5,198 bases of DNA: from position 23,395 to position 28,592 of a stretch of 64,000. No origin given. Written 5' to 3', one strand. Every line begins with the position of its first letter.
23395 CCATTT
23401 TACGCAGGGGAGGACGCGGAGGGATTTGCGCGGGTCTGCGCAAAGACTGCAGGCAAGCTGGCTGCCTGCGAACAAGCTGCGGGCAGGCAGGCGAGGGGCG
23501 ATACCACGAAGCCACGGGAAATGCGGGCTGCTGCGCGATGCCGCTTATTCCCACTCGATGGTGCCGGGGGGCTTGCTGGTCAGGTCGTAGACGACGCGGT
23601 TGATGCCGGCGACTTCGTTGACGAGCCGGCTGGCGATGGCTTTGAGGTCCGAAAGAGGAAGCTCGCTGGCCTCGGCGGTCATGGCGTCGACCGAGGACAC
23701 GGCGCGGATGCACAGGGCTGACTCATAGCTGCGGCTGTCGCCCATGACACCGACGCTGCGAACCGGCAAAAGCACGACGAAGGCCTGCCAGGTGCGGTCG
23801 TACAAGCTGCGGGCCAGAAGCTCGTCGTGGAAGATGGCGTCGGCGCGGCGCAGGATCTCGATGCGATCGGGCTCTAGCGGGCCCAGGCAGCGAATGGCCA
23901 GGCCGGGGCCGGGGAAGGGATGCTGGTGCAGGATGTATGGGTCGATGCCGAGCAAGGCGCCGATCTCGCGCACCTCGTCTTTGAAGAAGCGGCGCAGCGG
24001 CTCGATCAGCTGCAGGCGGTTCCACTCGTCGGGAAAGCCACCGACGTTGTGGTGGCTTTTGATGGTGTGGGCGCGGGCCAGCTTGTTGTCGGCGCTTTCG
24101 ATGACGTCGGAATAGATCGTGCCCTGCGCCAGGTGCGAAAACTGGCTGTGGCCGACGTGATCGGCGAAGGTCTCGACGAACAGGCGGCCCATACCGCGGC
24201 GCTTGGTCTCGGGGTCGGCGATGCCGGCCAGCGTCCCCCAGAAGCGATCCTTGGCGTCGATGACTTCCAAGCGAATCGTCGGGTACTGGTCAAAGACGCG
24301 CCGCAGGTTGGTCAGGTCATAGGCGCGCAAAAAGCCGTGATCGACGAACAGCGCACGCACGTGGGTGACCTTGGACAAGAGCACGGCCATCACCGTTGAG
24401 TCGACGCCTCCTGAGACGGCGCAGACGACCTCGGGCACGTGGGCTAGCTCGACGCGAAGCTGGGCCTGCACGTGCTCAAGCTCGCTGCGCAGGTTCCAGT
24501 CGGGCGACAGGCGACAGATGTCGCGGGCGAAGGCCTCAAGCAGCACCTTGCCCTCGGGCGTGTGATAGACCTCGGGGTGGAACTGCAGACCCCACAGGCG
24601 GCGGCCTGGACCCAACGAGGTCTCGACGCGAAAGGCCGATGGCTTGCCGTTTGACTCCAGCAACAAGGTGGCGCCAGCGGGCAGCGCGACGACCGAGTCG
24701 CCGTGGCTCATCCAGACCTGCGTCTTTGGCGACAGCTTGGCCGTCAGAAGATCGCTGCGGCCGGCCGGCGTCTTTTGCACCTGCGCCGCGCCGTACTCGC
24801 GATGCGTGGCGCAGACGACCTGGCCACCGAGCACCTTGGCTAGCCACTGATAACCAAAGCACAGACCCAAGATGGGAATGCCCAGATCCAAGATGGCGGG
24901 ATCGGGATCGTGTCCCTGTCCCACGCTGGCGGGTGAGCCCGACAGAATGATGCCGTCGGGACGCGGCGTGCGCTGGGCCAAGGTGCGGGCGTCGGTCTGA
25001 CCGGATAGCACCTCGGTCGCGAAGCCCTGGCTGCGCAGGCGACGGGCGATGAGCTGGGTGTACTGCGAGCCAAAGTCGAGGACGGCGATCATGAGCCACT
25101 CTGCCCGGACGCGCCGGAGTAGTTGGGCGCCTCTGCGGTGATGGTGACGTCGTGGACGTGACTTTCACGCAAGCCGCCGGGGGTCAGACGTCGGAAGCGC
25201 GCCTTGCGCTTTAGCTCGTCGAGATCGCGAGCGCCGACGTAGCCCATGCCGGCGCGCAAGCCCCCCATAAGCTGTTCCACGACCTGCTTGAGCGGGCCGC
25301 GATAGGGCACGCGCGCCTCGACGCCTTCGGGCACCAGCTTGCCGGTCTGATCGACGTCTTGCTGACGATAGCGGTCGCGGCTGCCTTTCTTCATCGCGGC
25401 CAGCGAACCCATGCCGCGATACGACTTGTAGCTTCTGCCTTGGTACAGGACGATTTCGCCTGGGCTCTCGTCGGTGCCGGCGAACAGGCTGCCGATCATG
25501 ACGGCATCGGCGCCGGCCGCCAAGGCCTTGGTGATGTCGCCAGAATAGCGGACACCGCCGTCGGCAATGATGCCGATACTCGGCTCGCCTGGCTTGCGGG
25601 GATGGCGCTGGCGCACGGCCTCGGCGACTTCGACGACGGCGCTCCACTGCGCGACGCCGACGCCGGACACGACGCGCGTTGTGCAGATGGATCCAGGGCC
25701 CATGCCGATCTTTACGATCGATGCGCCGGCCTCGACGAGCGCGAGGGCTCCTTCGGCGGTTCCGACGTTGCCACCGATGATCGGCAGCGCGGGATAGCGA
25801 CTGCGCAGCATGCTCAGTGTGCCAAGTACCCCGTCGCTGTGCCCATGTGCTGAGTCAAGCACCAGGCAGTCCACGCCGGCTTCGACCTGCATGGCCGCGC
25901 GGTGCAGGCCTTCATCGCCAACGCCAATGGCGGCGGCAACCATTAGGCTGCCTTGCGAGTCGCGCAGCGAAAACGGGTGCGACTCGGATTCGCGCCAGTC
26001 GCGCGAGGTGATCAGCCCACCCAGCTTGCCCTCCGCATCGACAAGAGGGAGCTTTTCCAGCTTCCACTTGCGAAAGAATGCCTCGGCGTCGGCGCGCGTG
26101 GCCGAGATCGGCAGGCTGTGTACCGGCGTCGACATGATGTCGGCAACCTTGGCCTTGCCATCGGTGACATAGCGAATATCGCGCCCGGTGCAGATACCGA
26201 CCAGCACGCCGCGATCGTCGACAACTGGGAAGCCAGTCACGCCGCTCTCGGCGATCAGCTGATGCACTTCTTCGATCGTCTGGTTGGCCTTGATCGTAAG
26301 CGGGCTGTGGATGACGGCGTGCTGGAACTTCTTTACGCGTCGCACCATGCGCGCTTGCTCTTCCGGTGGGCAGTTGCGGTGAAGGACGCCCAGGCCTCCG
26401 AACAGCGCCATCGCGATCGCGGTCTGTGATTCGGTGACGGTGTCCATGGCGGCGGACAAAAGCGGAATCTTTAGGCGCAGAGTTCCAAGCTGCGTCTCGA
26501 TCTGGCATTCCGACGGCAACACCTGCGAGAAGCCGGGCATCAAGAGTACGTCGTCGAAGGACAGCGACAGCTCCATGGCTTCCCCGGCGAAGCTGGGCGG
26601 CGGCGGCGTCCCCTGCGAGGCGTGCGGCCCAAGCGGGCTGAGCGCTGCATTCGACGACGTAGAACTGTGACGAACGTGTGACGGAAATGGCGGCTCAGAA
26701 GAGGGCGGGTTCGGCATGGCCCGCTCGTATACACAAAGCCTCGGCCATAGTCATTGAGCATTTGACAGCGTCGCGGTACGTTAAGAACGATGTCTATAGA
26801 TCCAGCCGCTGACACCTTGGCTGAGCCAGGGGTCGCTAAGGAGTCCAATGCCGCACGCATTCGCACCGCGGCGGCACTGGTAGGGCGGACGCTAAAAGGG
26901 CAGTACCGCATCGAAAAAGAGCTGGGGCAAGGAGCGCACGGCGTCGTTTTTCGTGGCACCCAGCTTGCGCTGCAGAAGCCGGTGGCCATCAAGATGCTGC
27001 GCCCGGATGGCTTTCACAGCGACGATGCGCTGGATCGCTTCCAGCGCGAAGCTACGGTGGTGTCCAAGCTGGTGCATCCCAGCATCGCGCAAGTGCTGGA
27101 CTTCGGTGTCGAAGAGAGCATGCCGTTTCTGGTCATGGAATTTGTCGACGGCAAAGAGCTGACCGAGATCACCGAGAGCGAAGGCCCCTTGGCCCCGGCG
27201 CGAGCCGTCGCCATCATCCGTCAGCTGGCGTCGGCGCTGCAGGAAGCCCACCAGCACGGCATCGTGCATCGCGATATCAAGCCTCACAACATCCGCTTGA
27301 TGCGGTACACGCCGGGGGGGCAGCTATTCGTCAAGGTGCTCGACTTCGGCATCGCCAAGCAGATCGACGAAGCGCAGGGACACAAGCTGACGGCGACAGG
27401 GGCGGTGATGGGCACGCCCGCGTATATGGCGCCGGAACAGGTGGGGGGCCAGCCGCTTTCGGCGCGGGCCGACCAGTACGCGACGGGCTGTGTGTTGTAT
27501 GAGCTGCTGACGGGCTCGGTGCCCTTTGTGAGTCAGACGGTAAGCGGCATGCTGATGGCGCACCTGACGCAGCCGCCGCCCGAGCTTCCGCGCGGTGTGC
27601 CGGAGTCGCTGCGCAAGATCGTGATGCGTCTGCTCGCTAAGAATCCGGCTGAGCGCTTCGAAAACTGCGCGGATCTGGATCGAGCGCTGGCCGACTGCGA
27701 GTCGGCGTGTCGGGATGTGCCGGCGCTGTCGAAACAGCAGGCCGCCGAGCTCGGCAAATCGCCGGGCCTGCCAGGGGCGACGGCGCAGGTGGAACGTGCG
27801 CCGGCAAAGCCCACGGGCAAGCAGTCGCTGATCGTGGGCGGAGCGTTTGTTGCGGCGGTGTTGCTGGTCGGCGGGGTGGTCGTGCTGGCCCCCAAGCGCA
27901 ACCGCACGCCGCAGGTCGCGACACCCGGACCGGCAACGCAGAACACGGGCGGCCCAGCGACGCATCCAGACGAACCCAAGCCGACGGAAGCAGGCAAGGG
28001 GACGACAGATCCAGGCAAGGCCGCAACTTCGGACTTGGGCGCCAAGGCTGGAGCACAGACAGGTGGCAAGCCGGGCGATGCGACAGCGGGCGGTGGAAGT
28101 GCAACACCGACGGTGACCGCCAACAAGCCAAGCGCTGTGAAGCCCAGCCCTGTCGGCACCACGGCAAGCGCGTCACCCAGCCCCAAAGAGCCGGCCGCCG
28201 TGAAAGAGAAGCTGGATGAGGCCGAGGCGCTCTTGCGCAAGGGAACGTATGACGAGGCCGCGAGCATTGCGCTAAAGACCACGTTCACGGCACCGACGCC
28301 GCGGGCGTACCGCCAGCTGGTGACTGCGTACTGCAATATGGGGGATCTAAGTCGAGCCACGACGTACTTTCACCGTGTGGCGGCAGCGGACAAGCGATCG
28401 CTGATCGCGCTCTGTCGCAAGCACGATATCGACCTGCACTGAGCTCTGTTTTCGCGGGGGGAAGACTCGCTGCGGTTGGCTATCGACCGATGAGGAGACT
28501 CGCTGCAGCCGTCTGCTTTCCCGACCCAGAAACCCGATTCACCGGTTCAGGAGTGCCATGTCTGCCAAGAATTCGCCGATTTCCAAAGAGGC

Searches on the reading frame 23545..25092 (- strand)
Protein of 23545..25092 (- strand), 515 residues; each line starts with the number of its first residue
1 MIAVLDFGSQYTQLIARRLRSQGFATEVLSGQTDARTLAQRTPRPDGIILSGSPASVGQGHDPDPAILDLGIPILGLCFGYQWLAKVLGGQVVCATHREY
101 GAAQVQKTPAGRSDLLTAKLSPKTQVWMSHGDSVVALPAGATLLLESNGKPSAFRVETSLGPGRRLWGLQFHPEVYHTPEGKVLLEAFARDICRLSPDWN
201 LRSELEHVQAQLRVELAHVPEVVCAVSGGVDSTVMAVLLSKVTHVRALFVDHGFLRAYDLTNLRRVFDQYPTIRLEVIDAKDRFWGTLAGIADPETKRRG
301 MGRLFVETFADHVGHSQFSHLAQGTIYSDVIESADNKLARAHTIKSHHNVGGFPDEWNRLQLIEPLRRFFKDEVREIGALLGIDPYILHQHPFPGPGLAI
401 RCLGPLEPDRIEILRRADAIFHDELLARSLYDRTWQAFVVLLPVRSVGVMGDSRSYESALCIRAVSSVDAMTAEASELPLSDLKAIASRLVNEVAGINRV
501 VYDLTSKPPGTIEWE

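Call 19: search_protein_families(library=pfam, proteins=[window:23545-25092:-], max_evalue=0.01)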
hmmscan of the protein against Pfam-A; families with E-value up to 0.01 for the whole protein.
window:23545-25092:- (515 aa): 8 families
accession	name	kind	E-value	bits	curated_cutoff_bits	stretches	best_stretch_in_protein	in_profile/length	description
PF00958.27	GMP_synt_C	-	2.5e-38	130.5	27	1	424-514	2-92/92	GMP synthase C terminal domain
PF00117.34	GATase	-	1.5e-31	110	22.8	1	4-190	2-188/190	Glutamine amidotransferase class-I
PF07722.19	Peptidase_C26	-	0.00022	21.5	20.5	1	67-109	101-143/219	Peptidase C26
PF02540.23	NAD_synthase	-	0.00082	19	21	0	214-249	13-51/242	NAD synthase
PF01171.26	ATP_bind_3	-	0.00093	19.4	27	1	222-257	2-42/182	PP-loop family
PF01507.26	PAPS_reduct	-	0.0011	19.5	22.5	1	222-290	2-70/175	Phosphoadenosine phosphosulfate reductase domain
PF03054.22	tRNA_Me_trans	-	0.0039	17.3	20.6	0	221-248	2-30/202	tRNA methyl transferase HUP domain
PF06508.19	QueC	-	0.0076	16.2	22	0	222-280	2-60/210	Queuosine biosynthesis protein QueC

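Call 41: find_encoding_contigs(protein=window:23545-25092:-, flank=10000, max_places=8)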
Protein window:23545-25092:- (515 aa): 3 contigs read that carry it; 2 places shown.
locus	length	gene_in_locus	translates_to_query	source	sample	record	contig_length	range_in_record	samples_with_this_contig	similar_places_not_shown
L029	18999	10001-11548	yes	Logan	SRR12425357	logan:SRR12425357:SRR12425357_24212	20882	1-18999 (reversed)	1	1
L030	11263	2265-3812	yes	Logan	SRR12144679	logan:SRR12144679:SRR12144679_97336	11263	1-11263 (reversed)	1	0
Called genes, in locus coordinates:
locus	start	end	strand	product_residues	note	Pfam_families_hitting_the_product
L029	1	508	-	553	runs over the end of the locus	-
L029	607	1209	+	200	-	PF04542:Sigma70_r2, PF04545:Sigma70_r4 (faint), PF08281:Sigma70_r4_2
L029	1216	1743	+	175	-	-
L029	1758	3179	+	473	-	PF13180:PDZ_2 (weak), PF17820:PDZ_6, PF03572:Peptidase_S41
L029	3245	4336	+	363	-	PF01370:Epimerase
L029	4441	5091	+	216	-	PF00903:Glyoxalase (weak), PF11084:DUF2621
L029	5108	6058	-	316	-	PF14344:DUF4397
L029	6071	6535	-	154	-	-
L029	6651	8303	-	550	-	PF00069:Pkinase, PF01636:APH (faint), PF07714:PK_Tyr_Ser-Thr, PF03109:ABC1 (weak)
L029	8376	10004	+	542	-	PF00478:IMPDH, PF00571:CBS, PF01070:FMN_dh (weak), PF03060:NMO (weak)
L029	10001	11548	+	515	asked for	PF00117:GATase, PF00958:GMP_synt_C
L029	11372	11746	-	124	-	-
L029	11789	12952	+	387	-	PF13529:Peptidase_C39_2 (weak)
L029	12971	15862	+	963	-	-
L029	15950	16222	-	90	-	-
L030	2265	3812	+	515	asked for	PF00117:GATase, PF00958:GMP_synt_C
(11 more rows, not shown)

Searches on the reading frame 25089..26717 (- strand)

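Call 19: search_protein_families(library=pfam, proteins=[window:25089-26717:-], max_evalue=0.01)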
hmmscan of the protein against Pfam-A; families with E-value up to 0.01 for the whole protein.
window:25089-26717:- (542 aa): 6 families
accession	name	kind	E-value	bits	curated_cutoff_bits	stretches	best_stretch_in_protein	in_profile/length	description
PF00478.31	IMPDH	-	1.7e-145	484.8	25.6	1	52-522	2-345/345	IMP dehydrogenase / GMP reductase domain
PF00571.33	CBS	-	1.3e-17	64.3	24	2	137-182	7-52/57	CBS domain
PF03060.21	NMO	-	3.2e-08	33.8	28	1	317-421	142-234/331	Nitronate monooxygenase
PF01070.24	FMN_dh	-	2.4e-07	30.5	24.9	1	312-412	220-305/350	FMN-dependent dehydrogenase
PF01180.27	DHO_dh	-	7.3e-05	22.5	27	0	309-340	239-271/291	Dihydroorotate dehydrogenase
PF01645.23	Glu_synthase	-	0.00041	20.1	20.4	1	324-410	221-305/369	Conserved region in glutamate synthase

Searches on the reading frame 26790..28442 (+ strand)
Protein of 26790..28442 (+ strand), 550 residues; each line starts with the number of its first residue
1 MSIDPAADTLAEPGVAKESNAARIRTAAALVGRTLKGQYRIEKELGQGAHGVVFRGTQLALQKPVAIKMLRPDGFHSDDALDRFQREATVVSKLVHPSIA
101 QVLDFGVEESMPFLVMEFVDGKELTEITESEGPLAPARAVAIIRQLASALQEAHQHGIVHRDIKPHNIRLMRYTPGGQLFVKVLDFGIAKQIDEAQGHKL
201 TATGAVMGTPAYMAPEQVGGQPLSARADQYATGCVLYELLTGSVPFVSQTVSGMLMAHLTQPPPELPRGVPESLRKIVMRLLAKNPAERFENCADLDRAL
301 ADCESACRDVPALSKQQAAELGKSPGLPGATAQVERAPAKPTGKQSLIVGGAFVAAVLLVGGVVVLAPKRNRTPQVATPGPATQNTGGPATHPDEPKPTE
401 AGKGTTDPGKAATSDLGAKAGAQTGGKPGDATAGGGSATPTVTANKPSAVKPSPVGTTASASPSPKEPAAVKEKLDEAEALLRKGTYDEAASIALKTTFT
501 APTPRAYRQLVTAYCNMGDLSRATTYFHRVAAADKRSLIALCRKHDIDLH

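Call 19: search_protein_families(library=pfam, proteins=[window:26790-28442:+], max_evalue=0.01)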
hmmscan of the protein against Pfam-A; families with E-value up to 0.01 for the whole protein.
window:26790-28442:+ (550 aa): 7 families
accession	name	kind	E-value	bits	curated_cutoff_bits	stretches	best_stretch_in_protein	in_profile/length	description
PF00069.31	Pkinase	-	5.4e-51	173.9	31.7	1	39-290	1-252/263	Protein kinase domain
PF07714.23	PK_Tyr_Ser-Thr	-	2.4e-34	119.3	23.1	1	41-290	3-249/258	Protein tyrosine and serine/threonine kinase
PF01636.29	APH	-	9.7e-07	29.2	23.2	1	67-156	24-110/239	Phosphotransferase enzyme family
PF03109.22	ABC1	-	1.1e-06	28.4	22.9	1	112-200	143-225/244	ABC1 atypical kinase-like domain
PF06293.20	Kdo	-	4.8e-05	23.3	21.3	1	65-191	49-171/207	Lipopolysaccharide kinase (Kdo/WaaP) family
PF13428.12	TPR_14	-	0.0025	18.8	23.5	0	504-543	1-40/44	Tetratricopeptide repeat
PF17667.7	Pkinase_fungal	-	0.006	15.8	24.1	1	147-217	296-364/387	Fungal protein kinase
